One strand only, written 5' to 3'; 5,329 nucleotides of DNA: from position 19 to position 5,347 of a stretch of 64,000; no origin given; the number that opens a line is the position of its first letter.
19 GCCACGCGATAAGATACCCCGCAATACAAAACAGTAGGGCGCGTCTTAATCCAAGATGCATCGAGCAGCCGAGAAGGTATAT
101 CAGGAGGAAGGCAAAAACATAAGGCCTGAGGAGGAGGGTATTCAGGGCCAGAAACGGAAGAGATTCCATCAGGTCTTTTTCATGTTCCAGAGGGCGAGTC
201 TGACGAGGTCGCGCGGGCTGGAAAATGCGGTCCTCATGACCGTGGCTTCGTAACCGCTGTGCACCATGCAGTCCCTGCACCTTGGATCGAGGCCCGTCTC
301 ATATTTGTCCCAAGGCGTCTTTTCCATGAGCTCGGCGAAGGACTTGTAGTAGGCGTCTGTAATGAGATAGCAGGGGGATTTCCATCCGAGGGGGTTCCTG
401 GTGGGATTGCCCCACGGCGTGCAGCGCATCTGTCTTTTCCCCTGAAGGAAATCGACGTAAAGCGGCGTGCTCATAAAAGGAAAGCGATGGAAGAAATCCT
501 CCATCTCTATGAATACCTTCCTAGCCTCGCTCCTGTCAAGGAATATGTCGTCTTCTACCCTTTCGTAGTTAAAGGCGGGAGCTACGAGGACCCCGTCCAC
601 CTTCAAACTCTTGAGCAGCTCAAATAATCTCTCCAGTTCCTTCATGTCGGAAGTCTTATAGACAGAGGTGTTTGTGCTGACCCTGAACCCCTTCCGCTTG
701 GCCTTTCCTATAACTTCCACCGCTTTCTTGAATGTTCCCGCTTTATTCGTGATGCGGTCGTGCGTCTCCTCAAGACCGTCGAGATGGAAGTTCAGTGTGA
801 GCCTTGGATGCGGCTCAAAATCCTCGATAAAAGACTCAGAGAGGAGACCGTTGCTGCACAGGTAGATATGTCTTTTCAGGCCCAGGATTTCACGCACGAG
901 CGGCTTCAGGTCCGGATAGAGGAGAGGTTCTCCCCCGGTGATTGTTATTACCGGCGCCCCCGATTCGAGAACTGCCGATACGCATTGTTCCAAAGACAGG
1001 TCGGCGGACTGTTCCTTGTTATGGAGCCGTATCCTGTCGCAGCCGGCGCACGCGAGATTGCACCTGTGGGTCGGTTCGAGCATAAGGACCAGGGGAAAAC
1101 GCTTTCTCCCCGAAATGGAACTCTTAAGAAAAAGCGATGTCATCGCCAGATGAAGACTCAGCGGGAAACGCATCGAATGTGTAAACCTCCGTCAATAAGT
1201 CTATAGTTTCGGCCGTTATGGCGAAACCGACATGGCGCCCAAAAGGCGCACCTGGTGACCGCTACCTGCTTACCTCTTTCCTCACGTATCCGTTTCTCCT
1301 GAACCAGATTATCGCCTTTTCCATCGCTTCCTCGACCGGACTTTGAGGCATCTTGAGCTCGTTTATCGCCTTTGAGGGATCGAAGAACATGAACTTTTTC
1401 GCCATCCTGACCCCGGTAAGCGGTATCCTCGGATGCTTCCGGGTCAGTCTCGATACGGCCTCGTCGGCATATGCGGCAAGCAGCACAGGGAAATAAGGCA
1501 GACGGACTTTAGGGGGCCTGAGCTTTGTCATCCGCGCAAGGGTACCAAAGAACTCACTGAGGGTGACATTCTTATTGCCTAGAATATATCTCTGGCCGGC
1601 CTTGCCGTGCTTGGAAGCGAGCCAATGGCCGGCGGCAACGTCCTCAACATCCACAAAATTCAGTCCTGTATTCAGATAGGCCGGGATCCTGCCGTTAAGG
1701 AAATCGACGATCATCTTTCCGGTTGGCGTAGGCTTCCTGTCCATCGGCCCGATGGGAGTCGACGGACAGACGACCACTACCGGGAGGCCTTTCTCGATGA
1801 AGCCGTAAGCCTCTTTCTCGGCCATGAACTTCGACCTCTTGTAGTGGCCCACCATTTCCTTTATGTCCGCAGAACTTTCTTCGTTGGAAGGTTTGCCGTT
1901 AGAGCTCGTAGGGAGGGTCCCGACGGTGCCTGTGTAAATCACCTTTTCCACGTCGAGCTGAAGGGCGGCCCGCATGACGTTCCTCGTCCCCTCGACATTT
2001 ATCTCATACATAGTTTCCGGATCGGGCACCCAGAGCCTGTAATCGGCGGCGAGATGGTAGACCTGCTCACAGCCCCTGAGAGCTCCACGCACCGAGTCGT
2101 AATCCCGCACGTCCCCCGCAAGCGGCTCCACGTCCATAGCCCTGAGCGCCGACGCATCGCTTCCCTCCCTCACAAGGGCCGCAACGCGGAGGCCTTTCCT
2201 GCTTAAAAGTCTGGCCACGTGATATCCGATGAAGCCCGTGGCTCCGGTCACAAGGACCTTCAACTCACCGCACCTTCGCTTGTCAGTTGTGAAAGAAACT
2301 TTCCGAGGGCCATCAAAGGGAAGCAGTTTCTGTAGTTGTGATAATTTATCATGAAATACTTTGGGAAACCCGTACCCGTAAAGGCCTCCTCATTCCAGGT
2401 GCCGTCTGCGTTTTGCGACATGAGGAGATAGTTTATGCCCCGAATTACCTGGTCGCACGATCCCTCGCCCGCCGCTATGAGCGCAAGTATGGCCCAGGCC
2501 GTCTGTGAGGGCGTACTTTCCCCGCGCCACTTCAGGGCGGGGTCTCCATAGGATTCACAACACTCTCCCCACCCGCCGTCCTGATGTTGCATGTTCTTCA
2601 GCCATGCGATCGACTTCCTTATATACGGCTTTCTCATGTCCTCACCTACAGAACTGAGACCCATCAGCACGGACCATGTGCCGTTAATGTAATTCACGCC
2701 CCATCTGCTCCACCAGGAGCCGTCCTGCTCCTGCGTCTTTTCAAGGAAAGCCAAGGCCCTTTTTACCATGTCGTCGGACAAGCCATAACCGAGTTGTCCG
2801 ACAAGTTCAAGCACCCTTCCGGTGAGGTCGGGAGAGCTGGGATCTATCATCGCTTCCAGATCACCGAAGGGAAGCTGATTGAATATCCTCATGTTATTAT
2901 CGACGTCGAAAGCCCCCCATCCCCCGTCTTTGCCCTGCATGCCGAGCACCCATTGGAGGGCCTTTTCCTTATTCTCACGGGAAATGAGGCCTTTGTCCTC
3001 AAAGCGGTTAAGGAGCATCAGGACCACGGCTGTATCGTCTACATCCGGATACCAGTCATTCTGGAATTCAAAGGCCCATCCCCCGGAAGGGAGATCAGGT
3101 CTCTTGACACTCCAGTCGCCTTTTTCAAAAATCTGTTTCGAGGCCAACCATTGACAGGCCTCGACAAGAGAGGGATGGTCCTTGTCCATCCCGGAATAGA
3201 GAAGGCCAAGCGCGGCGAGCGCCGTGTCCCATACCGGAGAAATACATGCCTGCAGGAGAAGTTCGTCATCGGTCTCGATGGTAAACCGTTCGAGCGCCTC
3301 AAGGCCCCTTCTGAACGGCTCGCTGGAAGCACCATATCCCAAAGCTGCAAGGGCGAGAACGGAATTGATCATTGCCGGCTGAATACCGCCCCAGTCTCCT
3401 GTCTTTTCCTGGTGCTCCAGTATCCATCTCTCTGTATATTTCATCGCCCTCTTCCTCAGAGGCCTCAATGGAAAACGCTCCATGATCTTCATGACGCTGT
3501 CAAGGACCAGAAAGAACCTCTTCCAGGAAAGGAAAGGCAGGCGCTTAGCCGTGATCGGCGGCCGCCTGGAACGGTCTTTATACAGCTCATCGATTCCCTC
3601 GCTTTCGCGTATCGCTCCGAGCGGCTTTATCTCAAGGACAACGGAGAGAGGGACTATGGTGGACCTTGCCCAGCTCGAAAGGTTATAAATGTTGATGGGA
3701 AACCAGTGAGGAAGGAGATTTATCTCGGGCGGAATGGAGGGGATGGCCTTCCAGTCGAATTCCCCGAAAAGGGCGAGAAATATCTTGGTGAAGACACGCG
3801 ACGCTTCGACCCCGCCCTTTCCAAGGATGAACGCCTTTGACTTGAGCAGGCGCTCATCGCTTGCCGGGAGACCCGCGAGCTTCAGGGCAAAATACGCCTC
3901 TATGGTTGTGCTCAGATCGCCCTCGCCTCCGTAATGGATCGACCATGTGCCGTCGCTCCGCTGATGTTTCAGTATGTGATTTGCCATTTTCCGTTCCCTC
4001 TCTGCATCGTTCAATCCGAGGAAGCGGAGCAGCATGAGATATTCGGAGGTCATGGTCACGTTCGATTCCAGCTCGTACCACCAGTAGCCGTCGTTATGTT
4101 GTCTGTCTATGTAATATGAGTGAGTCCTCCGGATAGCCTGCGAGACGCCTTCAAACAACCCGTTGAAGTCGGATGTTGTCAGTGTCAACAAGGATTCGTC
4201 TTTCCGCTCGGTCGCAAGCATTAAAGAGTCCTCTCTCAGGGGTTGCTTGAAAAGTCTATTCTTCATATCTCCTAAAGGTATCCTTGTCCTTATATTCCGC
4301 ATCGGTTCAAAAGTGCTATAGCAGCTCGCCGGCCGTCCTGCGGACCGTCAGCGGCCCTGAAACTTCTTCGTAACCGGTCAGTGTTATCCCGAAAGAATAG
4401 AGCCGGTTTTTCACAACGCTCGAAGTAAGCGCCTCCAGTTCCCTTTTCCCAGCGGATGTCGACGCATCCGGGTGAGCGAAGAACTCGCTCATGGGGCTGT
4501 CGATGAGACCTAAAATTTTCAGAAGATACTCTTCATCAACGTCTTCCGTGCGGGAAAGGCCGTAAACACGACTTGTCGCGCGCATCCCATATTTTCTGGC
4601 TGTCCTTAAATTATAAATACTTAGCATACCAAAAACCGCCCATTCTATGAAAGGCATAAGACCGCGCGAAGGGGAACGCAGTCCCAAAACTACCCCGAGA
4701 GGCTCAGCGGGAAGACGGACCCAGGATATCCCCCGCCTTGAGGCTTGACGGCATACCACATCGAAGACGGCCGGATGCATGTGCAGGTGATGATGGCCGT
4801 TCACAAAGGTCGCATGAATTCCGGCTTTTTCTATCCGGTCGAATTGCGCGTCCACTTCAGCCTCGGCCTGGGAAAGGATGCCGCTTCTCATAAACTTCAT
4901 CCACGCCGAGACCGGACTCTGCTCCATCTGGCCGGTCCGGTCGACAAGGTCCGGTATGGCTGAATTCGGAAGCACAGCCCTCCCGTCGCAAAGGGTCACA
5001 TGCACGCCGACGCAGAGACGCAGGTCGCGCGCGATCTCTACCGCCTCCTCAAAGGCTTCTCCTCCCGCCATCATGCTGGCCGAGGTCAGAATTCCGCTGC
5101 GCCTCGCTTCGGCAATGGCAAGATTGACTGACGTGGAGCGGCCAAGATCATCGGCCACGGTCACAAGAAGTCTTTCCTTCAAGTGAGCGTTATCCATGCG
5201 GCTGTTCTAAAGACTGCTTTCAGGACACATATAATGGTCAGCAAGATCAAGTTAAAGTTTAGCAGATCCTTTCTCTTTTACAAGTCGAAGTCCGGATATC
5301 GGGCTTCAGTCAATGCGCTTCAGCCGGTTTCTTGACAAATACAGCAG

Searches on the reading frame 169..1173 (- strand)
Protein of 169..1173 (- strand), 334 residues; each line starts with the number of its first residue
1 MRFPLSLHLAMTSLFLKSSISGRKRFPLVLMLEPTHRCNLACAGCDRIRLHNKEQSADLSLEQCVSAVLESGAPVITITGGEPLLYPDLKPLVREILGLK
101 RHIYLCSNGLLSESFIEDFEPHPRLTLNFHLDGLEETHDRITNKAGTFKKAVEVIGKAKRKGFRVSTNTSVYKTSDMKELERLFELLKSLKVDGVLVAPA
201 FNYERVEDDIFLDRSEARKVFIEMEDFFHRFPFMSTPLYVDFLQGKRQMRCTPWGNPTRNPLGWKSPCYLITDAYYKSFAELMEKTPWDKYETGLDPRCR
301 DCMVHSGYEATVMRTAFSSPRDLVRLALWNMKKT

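Call 58: search_protein_families(library=pfam, proteins=[window:169-1173:-], max_evalue=0.00001)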
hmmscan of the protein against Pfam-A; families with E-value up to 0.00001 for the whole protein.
window:169-1173:- (334 aa): 2 families
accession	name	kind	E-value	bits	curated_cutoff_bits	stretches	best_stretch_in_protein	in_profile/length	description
PF11946.13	DUF3463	-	8.6e-49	165.3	31.3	1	196-324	2-132/134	Domain of unknown function (DUF3463)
PF04055.27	Radical_SAM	-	7e-24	85.3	29.5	1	33-187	2-166/166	Radical SAM superfamily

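Call 73: find_encoding_contigs(protein=window:169-1173:-, flank=10000, max_places=2)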
Protein window:169-1173:- (334 aa): 4 contigs read that carry it; 1 place shown.
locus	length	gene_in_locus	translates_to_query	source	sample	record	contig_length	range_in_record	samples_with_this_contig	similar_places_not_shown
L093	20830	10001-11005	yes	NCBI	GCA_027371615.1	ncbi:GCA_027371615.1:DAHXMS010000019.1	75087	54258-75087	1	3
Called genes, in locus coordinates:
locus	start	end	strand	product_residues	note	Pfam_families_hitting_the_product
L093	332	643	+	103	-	-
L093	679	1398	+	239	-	-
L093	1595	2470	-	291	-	PF04333:MlaA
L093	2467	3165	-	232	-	PF05494:MlaC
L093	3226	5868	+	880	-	PF03176:MMPL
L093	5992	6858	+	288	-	PF04794:YdjC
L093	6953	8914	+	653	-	PF00432:Prenyltrans (faint), PF13249:SQHop_cyclase_N, PF13243:SQHop_cyclase_C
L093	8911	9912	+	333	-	PF01073:3Beta_HSD, PF01370:Epimerase, PF02719:Polysacc_synt_2, PF04321:RmlD_sub_bind, PF05368:NmrA, PF13460:NAD_binding_10, PF16363:GDP_Man_Dehyd, PF07993:NAD_binding_4, +1 more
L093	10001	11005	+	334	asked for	PF04055:Radical_SAM, PF11946:DUF3463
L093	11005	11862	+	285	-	PF04240:Caroten_synth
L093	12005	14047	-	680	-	PF00580:UvrD-helicase, PF01443:Viral_helicase1 (faint), PF13245:AAA_19, PF13361:UvrD_C, PF13538:UvrD_C_2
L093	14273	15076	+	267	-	PF01738:DLH, PF00561:Abhydrolase_1 (faint), PF12697:Abhydrolase_6 (faint), PF02230:Abhydrolase_2 (weak), PF08840:BAAT_C (faint), PF00326:Peptidase_S9, PF12146:Hydrolase_4 (weak)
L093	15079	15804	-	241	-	PF01182:Glucosamine_iso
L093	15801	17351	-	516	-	PF00479:G6PD_N, PF02781:G6PD_C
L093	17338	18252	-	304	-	PF03446:NAD_binding_2, PF03807:F420_oxidored (weak), PF00393:6PGD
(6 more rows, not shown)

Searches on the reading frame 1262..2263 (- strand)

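Call 58: search_protein_families(library=pfam, proteins=[window:1262-2263:-], max_evalue=0.00001)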
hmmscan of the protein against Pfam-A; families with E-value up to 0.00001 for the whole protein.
window:1262-2263:- (333 aa): 9 families
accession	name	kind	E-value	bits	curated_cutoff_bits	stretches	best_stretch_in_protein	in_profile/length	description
PF01370.27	Epimerase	-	3e-35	122.2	20.9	1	3-229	1-240/240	NAD dependent epimerase/dehydratase family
PF01073.25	3Beta_HSD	-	6.8e-21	75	22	1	4-182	1-193/280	3-beta hydroxysteroid dehydrogenase/isomerase family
PF07993.18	NAD_binding_4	-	4.6e-17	62.5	20.1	1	63-177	87-210/258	Male sterility protein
PF13460.12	NAD_binding_10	-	3.1e-16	60.2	27.2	1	7-168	1-144/184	NAD(P)H-binding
PF16363.11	GDP_Man_Dehyd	-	3.8e-15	56.6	27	1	4-240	1-260/332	GDP-mannose 4,6 dehydratase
PF05368.20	NmrA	-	5.3e-12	46.4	27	1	2-115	4-109/298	NmrA-like family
PF02719.21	Polysacc_synt_2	-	8.6e-10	38.7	20.2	1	3-113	1-128/293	Polysaccharide biosynthesis protein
PF04321.23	RmlD_sub_bind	-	4.3e-08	33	27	1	1-114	1-102/287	RmlD substrate binding domain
PF00106.31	adh_short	-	4.8e-06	26.6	26.6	0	3-67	3-73/195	short chain dehydrogenase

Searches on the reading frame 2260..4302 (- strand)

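Call 58: search_protein_families(library=pfam, proteins=[window:2260-4302:-], max_evalue=0.00001)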
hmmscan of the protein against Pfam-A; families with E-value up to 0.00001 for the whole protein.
window:2260-4302:- (680 aa): 3 families
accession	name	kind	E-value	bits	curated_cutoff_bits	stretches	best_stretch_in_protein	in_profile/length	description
PF13243.12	SQHop_cyclase_C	-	3.2e-147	490.1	26.1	1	354-669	1-317/319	Squalene-hopene cyclase C-terminal domain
PF13249.12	SQHop_cyclase_N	-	2e-123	411.7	26.2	1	57-345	1-290/291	Squalene-hopene cyclase N-terminal domain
PF00432.27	Prenyltrans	-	1.9e-11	44.4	26.5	0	499-636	40-167/304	Prenyltransferase alpha-alpha toroid domain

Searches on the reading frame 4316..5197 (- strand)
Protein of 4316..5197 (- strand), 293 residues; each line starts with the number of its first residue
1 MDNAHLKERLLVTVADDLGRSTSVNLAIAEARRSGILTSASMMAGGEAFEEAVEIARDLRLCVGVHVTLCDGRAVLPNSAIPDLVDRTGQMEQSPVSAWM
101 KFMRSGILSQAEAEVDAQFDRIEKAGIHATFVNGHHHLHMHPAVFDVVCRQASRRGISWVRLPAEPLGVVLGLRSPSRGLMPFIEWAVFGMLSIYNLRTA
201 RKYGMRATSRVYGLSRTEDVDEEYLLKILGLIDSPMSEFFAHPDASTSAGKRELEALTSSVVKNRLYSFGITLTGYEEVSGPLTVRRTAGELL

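Call 58: search_protein_families(library=pfam, proteins=[window:4316-5197:-], max_evalue=0.00001)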
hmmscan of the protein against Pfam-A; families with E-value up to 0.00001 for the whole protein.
window:4316-5197:- (293 aa): 1 family
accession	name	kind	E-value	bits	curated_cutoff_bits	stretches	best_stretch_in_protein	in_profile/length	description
PF04794.17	YdjC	-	6.3e-54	184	29.7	1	11-266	2-264/266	YdjC-like protein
